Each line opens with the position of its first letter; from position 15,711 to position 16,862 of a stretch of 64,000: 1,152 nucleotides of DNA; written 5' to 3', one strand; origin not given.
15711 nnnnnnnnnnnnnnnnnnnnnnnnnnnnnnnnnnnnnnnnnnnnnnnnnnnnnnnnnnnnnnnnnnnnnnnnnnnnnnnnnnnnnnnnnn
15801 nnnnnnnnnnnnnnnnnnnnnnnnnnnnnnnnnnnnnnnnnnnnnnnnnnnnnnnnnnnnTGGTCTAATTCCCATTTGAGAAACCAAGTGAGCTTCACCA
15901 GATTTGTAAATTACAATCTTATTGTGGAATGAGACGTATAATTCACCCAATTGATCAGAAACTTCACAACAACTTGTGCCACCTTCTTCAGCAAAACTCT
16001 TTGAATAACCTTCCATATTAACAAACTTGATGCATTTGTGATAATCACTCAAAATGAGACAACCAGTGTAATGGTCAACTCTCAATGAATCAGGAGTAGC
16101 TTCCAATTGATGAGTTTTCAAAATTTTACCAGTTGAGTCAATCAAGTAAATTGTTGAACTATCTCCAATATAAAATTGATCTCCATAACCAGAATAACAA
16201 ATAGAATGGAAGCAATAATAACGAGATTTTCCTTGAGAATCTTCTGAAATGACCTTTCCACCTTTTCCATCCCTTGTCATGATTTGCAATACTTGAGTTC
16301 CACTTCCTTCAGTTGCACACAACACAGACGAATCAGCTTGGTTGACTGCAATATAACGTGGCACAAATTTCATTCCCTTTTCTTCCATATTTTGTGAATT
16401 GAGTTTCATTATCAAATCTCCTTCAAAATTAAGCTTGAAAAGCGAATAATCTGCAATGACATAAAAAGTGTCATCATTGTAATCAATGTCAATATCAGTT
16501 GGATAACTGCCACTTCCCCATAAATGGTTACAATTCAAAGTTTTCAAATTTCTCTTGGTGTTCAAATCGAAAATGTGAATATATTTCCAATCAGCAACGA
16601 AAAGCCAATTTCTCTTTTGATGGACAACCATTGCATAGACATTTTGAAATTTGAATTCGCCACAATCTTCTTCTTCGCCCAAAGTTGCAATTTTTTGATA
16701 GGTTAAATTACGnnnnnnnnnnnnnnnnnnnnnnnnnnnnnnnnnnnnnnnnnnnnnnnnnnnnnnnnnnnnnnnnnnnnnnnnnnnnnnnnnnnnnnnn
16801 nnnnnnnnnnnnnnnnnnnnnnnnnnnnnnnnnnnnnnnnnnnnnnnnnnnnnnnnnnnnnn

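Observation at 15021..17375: Prion-like P/Q/Y-rich N-terminal domain fused to a duplicated NHL-like propeller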

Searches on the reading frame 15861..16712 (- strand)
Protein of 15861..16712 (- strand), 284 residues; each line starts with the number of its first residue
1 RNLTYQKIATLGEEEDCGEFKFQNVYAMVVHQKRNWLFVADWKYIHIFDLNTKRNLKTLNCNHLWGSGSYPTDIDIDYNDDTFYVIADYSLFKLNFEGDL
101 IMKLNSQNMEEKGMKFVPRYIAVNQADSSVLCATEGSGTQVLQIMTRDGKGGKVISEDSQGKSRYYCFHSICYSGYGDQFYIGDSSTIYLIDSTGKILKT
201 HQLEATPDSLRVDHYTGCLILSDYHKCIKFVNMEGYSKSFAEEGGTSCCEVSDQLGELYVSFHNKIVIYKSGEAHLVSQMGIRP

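Call 17: search_protein_representatives(alignment_id=A1)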
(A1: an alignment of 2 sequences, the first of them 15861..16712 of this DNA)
Query: 2 sequences, 290 profile positions. Proteins with E-value up to 0.001 (for the whole library): 6; up to 1e-10: 2; up to 1e-30: 2. The best 6 are listed.
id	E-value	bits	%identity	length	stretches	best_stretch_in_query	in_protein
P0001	7.2e-276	928.2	-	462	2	1-277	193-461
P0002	2.0e-34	135.8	-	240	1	46-250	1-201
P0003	9.2e-09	51.5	-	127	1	188-250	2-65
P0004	1.8e-06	44.0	-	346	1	9-157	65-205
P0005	3.2e-05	39.9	-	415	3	172-269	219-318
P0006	2.1e-04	37.2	-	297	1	6-227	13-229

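Call 19: find_encoding_contigs(protein=P0002, flank=5000)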
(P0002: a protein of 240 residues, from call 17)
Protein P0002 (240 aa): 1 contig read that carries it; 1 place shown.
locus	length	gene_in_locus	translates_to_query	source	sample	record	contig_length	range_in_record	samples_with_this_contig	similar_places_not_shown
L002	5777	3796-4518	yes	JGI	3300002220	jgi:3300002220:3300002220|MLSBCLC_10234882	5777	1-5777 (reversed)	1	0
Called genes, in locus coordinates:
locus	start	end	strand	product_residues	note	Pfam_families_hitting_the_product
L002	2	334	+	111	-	?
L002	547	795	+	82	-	PF01504:PIP5K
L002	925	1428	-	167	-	-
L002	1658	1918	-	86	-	PF25175:Beta-prop_WDR5 (weak)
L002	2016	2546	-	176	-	-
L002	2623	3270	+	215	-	-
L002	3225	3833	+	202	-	-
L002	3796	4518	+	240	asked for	-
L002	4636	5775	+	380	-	?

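Call 20: find_encoding_contigs(protein=P0004, flank=5000)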
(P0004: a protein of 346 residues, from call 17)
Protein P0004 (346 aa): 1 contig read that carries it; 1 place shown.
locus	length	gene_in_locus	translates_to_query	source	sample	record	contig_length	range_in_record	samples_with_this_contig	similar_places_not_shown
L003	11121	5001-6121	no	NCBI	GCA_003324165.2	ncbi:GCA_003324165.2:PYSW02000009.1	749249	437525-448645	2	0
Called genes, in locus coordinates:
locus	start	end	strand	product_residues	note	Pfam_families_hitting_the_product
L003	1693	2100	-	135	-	-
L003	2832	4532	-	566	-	PF00615:RGS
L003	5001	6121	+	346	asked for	PF08450:SGL (faint), PF17170:DUF5128 (faint), PF01436:NHL (faint)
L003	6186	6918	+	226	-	PF12796:Ank_2, PF00023:Ank, PF13606:Ank_3 (weak), PF13637:Ank_4, PF13857:Ank_5 (weak), PF12796:Ank_2, PF13637:Ank_4, PF00023:Ank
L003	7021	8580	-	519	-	PF04194:PDCD2_C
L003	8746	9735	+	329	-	PF00089:Trypsin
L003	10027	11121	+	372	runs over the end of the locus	PF14369:Zn_ribbon_19 (weak), PF00097:zf-C3HC4, PF12678:zf-rbx1 (weak), PF13445:zf-RING_UBOX (weak), PF13639:zf-RING_2, PF13920:zf-C3HC4_3 (weak), PF13923:zf-C3HC4_2, PF17123:zf-RING_11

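Call 21: find_encoding_contigs(protein=P0006, flank=5000)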
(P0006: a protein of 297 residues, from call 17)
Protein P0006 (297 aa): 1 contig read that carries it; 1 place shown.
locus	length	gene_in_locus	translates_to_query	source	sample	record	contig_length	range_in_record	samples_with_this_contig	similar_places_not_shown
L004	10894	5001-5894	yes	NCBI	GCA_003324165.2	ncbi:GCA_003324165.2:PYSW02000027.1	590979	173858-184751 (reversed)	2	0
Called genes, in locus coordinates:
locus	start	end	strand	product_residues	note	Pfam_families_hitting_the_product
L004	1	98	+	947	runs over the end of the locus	PF00580:UvrD-helicase, PF13245:AAA_19, PF13361:UvrD_C, PF13538:UvrD_C_2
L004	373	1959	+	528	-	PF00651:BTB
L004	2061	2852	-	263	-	-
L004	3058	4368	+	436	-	PF01436:NHL (weak)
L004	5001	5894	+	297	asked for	PF10282:Lactonase (faint)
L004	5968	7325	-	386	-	PF02622:DUF179 (weak)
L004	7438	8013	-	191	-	-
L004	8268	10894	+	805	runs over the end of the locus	PF00179:UQ_con (weak), PF24842:UFD1_N2, PF23580:Znf_XAF1_N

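Call 30: search_solved_structures(query=A3, max_evalue=1, show_alignments=2)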
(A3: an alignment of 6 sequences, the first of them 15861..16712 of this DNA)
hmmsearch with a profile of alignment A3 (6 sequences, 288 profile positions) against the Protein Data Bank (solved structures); distinct sequences matched with E-value up to 1: 137 (the best 60 are shown).
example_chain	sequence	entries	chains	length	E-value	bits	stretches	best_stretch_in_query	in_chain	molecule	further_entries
2ymu_A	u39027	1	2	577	6.4e-33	117.1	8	173-241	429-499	WD-40 REPEAT PROTEIN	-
7bie_A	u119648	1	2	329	1.3e-20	76.7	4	172-241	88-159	nvWRAP-T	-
6d69_A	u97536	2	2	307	2.7e-18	69.1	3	121-205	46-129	NHL Repeat Region of D. melanogaster Thin | Thin, isoform D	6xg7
7bid_A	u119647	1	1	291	5.9e-18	68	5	172-241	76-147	v31WRAP-T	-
7bif_A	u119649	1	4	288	6.7e-18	67.8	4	172-241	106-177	v22WRAP-T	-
7big_A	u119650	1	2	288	1.2e-17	67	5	172-241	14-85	v13WRAP-T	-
6r60_A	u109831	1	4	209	2.2e-13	53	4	173-241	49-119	WD-40 repeat protein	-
7qrw_A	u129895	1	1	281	7.3e-10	41.5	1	30-208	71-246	Isoform 4 of Tripartite motif-containing protein 3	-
7qrv_A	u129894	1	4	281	2.7e-09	39.6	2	130-287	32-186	Tripartite motif-containing protein 2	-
7b96_A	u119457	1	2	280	2.7e-09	39.6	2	130-287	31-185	Isoform 2 of Tripartite motif-containing protein 2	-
7b2r_A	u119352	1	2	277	2.7e-09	39.6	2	130-287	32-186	Tripartite motif-containing protein 2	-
6r5y_A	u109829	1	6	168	1.5e-08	37.2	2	173-241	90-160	WD-40 repeat protein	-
7qrx_A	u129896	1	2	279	4.9e-08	35.5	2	78-191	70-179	E3 ubiquitin-protein ligase TRIM71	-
9jur_A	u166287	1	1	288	5.7e-08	35.3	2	78-191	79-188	E3 ubiquitin-protein ligase TRIM71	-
8j72_A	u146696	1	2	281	1.5e-07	33.8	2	80-191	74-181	E3 ubiquitin-protein ligase TRIM71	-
6fpt_A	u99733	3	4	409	5e-07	32.2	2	21-191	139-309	E3 ubiquitin-protein ligase TRIM71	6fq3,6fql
1q7f_A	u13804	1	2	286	6.5e-07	31.8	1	77-287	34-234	brain tumor CG10719-PA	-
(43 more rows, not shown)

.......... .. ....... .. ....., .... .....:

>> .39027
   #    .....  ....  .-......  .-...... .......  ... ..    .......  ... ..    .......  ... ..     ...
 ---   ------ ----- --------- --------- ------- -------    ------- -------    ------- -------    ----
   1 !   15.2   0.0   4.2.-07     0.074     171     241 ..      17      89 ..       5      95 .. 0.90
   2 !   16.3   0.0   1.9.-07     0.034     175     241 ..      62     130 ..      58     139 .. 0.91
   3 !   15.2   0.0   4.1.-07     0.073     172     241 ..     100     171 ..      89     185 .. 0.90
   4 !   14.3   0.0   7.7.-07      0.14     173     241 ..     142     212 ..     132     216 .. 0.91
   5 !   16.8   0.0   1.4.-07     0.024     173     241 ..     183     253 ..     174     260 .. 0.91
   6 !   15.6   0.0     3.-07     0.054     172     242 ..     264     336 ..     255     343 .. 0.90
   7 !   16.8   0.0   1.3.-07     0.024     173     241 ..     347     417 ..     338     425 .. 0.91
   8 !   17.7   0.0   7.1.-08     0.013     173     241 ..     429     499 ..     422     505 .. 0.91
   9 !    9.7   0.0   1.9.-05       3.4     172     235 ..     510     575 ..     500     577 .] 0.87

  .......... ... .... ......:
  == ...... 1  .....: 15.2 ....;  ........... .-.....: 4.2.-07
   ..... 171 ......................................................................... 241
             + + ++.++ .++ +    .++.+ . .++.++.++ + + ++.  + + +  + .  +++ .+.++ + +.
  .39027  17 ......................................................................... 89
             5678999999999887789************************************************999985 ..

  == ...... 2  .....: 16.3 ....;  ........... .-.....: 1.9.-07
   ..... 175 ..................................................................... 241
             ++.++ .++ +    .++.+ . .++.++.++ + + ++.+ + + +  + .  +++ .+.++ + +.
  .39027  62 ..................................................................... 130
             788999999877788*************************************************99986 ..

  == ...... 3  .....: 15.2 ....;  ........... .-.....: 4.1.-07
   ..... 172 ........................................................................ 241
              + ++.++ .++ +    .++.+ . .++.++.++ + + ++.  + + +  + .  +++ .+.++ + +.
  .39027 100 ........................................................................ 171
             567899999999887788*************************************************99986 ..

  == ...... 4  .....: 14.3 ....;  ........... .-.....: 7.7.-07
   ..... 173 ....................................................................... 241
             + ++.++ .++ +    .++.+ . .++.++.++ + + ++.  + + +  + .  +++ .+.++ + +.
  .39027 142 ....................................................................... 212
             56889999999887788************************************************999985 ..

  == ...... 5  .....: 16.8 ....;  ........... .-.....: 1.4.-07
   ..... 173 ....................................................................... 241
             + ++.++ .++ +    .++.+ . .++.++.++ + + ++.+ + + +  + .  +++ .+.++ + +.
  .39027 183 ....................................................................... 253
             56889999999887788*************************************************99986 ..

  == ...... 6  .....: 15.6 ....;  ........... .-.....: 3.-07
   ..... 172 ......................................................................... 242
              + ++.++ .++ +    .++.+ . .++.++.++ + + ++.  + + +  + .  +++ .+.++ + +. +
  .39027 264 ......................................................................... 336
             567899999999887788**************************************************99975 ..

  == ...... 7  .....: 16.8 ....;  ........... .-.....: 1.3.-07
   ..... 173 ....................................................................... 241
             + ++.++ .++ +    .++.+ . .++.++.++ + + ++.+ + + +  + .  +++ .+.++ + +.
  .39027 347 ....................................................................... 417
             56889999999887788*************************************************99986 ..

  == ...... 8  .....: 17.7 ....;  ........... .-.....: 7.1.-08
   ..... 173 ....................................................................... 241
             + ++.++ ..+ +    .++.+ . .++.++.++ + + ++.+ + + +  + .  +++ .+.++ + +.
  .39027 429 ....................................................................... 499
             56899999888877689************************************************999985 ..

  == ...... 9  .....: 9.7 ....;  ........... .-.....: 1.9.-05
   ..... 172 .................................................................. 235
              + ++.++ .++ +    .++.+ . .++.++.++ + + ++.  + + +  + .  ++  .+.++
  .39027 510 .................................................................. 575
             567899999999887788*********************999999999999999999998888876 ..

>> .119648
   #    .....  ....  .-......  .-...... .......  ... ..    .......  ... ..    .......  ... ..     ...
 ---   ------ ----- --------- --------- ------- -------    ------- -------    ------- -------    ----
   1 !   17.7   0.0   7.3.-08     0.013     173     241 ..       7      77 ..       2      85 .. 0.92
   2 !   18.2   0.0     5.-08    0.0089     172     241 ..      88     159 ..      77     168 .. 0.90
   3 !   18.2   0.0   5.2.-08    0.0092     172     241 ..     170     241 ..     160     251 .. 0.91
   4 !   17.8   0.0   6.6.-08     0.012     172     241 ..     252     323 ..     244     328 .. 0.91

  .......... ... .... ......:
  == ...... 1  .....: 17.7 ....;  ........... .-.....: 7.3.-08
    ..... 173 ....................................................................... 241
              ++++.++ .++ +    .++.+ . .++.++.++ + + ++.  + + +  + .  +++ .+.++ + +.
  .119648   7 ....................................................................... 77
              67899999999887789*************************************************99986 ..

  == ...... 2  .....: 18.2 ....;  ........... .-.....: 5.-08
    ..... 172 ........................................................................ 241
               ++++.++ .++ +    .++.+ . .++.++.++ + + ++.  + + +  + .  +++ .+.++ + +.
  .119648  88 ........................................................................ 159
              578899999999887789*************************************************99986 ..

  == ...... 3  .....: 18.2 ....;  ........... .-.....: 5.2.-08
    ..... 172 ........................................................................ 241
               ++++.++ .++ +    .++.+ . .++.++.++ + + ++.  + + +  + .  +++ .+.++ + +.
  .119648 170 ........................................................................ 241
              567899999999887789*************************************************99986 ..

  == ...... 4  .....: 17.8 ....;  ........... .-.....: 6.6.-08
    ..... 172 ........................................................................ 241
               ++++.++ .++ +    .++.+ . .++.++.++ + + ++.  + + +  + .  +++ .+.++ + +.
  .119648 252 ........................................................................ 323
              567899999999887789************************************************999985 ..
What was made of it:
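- Closest known: Metazoan TRIM-NHL proteins. Same: They are also sequence-profile hits of the family profile (call 30).
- The family profile hits the Thin, TRIM3, TRIM2, TRIM71, Brat and NHLRC2 NHL structures (call 30).
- Tried and rejected: The top PDB profile hits 2ymu and WRAP-T (call 30) are one ~70-residue stretch of the profile (positions ~172-241) matched repeatedly in highly repetitive or designed WD40 proteins.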

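Call 31: find_homologous_proteins(query=A3, max_evalue=0.001)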
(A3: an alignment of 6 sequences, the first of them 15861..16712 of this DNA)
Query A3 (6 sequences) (284 aa, profile of the alignment): 6 proteins with E <= 0.001 among 4624 candidates.
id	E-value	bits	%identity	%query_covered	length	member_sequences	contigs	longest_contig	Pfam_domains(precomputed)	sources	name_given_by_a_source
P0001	1.8e-177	606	99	64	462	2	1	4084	-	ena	-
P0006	1.1e-102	361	25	69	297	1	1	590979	PF10282.16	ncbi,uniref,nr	ncbi:hypothetical protein C9374_006337 [Naegleria lovaniensis]|uniref:Uncharacterized protein n=1 Ta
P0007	3.2e-85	304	25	88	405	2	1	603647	PF08450.19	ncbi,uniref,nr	ncbi:hypothetical protein FDP41_004851 [Naegleria fowleri]|uniref:B box-type domain-containing prote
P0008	2.9e-9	54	25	33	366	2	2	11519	PF17170.11,PF01731.27,PF22807.3,PF01436.28,PF25021.2,PF06739.18,PF08450.19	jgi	jgi:DNA-binding beta-propeller fold protein YncE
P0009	8.4e-9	53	24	27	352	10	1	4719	PF17170.11,PF01731.27,PF01436.28,PF25021.2,PF06739.18,PF08450.19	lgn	-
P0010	6.5e-5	40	27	47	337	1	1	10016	PF24684.2,PF01436.28,PF08450.19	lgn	-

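Call 32: search_solved_structures(query=A1, max_evalue=1, show_alignments=0)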
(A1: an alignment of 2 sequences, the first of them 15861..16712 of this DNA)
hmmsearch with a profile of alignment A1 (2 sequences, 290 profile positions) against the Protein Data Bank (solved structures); distinct sequences matched with E-value up to 1: 9.
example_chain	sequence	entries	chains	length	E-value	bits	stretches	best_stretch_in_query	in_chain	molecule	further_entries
8afx_A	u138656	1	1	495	0.1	15.2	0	29-61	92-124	Autophagy-related protein 18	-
8afw_A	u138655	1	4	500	0.1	15.2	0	29-61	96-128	Autophagy-related protein 18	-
8afq_A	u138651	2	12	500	0.1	15.2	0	29-61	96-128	Autophagy-related protein 18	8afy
6kyb_A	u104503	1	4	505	0.1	15.2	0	29-61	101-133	Autophagy-related protein 18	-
9t0c_B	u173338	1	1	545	0.14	14.8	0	29-61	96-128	Autophagy-related protein 18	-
7dxn_A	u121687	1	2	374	0.22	14.1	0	184-277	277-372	Membrane associated protein kinase with beta-propeller domain, pyrrolo-quinoline quinone b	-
7eq5_A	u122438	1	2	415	0.3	13.7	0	184-277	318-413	Membrane associated protein kinase with beta-propeller domain, pyrrolo-quinoline quinone b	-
7evf_AA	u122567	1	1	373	0.38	13.3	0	184-275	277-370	PQQ_3 domain-containing protein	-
3lza_A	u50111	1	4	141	0.5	13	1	162-198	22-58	Putative SnoaL-like polyketide cyclase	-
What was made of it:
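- On NHL-repeat six-bladed beta-propeller (Pfam PF01436; structures Brat 1q7f, TRIM71 6fpt): The two-unit profile finds no PDB NHL sequence (call 32).
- The two-unit profile alone finds no PDB sequence (call 32).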

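Call 35: search_protein_families(library=pfam, proteins=[P0004, P0006, P0007, P0002, P0008, P0010], max_evalue=0.1)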
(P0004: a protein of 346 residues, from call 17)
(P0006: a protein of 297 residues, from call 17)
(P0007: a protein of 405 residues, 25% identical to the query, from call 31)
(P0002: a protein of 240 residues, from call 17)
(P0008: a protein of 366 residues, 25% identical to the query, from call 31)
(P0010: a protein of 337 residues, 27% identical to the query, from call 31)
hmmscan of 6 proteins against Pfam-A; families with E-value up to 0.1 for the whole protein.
P0004 (346 aa): 15 families
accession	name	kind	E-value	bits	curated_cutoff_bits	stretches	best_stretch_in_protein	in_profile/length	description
PF01436.27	NHL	-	6.9e-21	73.6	20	3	279-295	11-27/28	NHL repeat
PF08450.18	SGL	-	1.8e-07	31.5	26.3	0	172-209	184-220/246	SMP-30/Gluconolactonase/LRE-like region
PF22701.2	Mala_s_1-like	-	5.8e-07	29.9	27.5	1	175-269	43-130/195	Mal s 1 allergenic protein-like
PF17170.10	DUF5128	-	1.7e-06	27.9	22.9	1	77-133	88-143/321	6-bladed beta-propeller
PF25021.1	TEN_NHL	-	0.00018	21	27.1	1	262-343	23-97/357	Teneurin NHL domain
PF05935.17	Arylsulfotrans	-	0.00025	20.6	24.2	1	128-203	182-253/374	Arylsulfotransferase (ASST)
PF01731.26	Arylesterase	-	0.00094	19.8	21.3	0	170-201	52-83/86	Arylesterase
PF24684.1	Vgb_lyase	-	0.0067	15.7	50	1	135-305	110-258/290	Virginiamycin B lyase family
PF18975.6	DUF5711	-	0.007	16.1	26.3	1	85-155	60-129/344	Family of unknown function (DUF5711)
PF13449.12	Phytase-like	-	0.016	15.6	27.6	0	162-215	60-110/284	Esterase-like activity of phytase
PF06977.17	SdiA-regulated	-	0.017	14.8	21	1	135-236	134-238/249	SdiA-regulated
PF25174.1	Beta-prop_THOC3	-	0.022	14.2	305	0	86-142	54-110/272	THOC3 beta-propeller domain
PF01363.27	FYVE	-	0.038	14.6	27.8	1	2-39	9-46/67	FYVE zinc finger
PF10282.15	Lactonase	-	0.041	13.5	21.7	0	86-153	251-323/344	Lactonase, 7-bladed beta-propeller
PF01568.27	Molydop_binding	-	0.079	13.4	26.8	0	241-279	47-87/110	Molydopterin dinucleotide binding domain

P0006 (297 aa): 8 families
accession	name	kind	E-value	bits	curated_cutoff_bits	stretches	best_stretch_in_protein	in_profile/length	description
PF10282.15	Lactonase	-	6.8e-06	26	21.7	0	28-94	35-102/344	Lactonase, 7-bladed beta-propeller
PF22701.2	Mala_s_1-like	-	0.00011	22.4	27.5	1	9-159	14-168/195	Mal s 1 allergenic protein-like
PF01436.27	NHL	-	0.0004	20.7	20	0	169-187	3-21/28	NHL repeat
PF08450.18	SGL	-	0.016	15.2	26.3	1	43-206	61-221/246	SMP-30/Gluconolactonase/LRE-like region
PF24676.1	DUF7656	-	0.024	15.6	27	1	50-101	24-74/101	Domain of unknown function (DUF7656)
PF23414.1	Beta-prop_EML_2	-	0.039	13.8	90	0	82-162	3-82/266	Echinoderm microtubule-associated protein second beta-propeller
PF00400.38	WD40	-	0.053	14.6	27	0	74-93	8-27/39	WD domain, G-beta repeat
PF25174.1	Beta-prop_THOC3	-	0.068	12.6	305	0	55-192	24-153/272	THOC3 beta-propeller domain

P0007 (405 aa): 10 families
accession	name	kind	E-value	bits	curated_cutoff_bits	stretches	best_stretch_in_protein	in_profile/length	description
PF08450.18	SGL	-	1.4e-05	25.2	26.3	1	130-243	128-244/246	SMP-30/Gluconolactonase/LRE-like region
PF22701.2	Mala_s_1-like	-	0.00026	21.3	27.5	1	179-315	33-169/195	Mal s 1 allergenic protein-like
PF24814.1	WD40_Prp19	-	0.00033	20.2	320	1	141-298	10-158/281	Prp19 WD40 domain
PF10282.15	Lactonase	-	0.0012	18.5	21.7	0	226-295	245-311/344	Lactonase, 7-bladed beta-propeller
PF23414.1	Beta-prop_EML_2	-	0.0026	17.6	90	1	189-276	3-89/266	Echinoderm microtubule-associated protein second beta-propeller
PF01436.27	NHL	-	0.0031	17.9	20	0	274-292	1-19/28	NHL repeat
PF03107.22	C1_2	-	0.031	15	26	1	54-85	14-44/48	C1 domain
PF25173.1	Beta-prop_WDR3_1st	-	0.045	13.9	154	0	162-251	52-130/184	WDR3 first beta-propeller domain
PF06739.17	SBBP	-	0.062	13.7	20.5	0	185-198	13-26/38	Beta-propeller repeat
PF00400.38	WD40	-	0.081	14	27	0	181-199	8-26/39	WD domain, G-beta repeat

P0002 (240 aa): 0 families

P0008 (366 aa): 6 families
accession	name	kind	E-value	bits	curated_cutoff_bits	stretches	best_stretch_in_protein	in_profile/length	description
PF01436.27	NHL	-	5.4e-27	92.9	20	3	326-353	1-28/28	NHL repeat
PF17170.10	DUF5128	-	2.6e-18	66.7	22.9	3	149-217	53-121/321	6-bladed beta-propeller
PF08450.18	SGL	-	5.4e-11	43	26.3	1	136-175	183-220/246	SMP-30/Gluconolactonase/LRE-like region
PF01731.26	Arylesterase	-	9.6e-09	35.8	21.3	1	185-214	53-82/86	Arylesterase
PF06739.17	SBBP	-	5.8e-07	29.8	20.5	0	187-203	14-29/38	Beta-propeller repeat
PF25021.1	TEN_NHL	-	6.1e-06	25.9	27.1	0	279-310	141-170/357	Teneurin NHL domain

P0010 (337 aa): 7 families
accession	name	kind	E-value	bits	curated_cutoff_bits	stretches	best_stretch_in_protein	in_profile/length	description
PF01436.27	NHL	-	2.6e-13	49.7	20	1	66-93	1-27/28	NHL repeat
PF24684.1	Vgb_lyase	-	4e-09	36.1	50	1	45-185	74-215/290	Virginiamycin B lyase family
PF08450.18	SGL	-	4.3e-05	23.7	26.3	0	47-143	115-217/246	SMP-30/Gluconolactonase/LRE-like region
PF25021.1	TEN_NHL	-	0.0034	16.9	27.1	0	201-268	40-101/357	Teneurin NHL domain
PF13449.12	Phytase-like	-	0.017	15.5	27.6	0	118-146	76-104/284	Esterase-like activity of phytase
PF21504.2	FLIC_barrel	-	0.075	13.4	27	0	50-68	16-35/44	Flagellin, barrel domain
PF16261.11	DUF4915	-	0.099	12.3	35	0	144-185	191-230/316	Domain of unknown function (DUF4915)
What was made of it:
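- On NHL-repeat six-bladed beta-propeller (Pfam PF01436; structures Brat 1q7f, TRIM71 6fpt): HMMER links the units to P0004 at E 1.8e-6 library-wide (call 17), and P0004 scores 73.6 bits on Pfam NHL (call 35).
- NHL homology: the two-unit profile finds the N. lovaniensis B-box protein P0004 at E 1.8e-6 in 1.84 billion sequences (call 17), and P0004 scores 73.6 bits on Pfam NHL against a cut-off of 20 (call 35).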
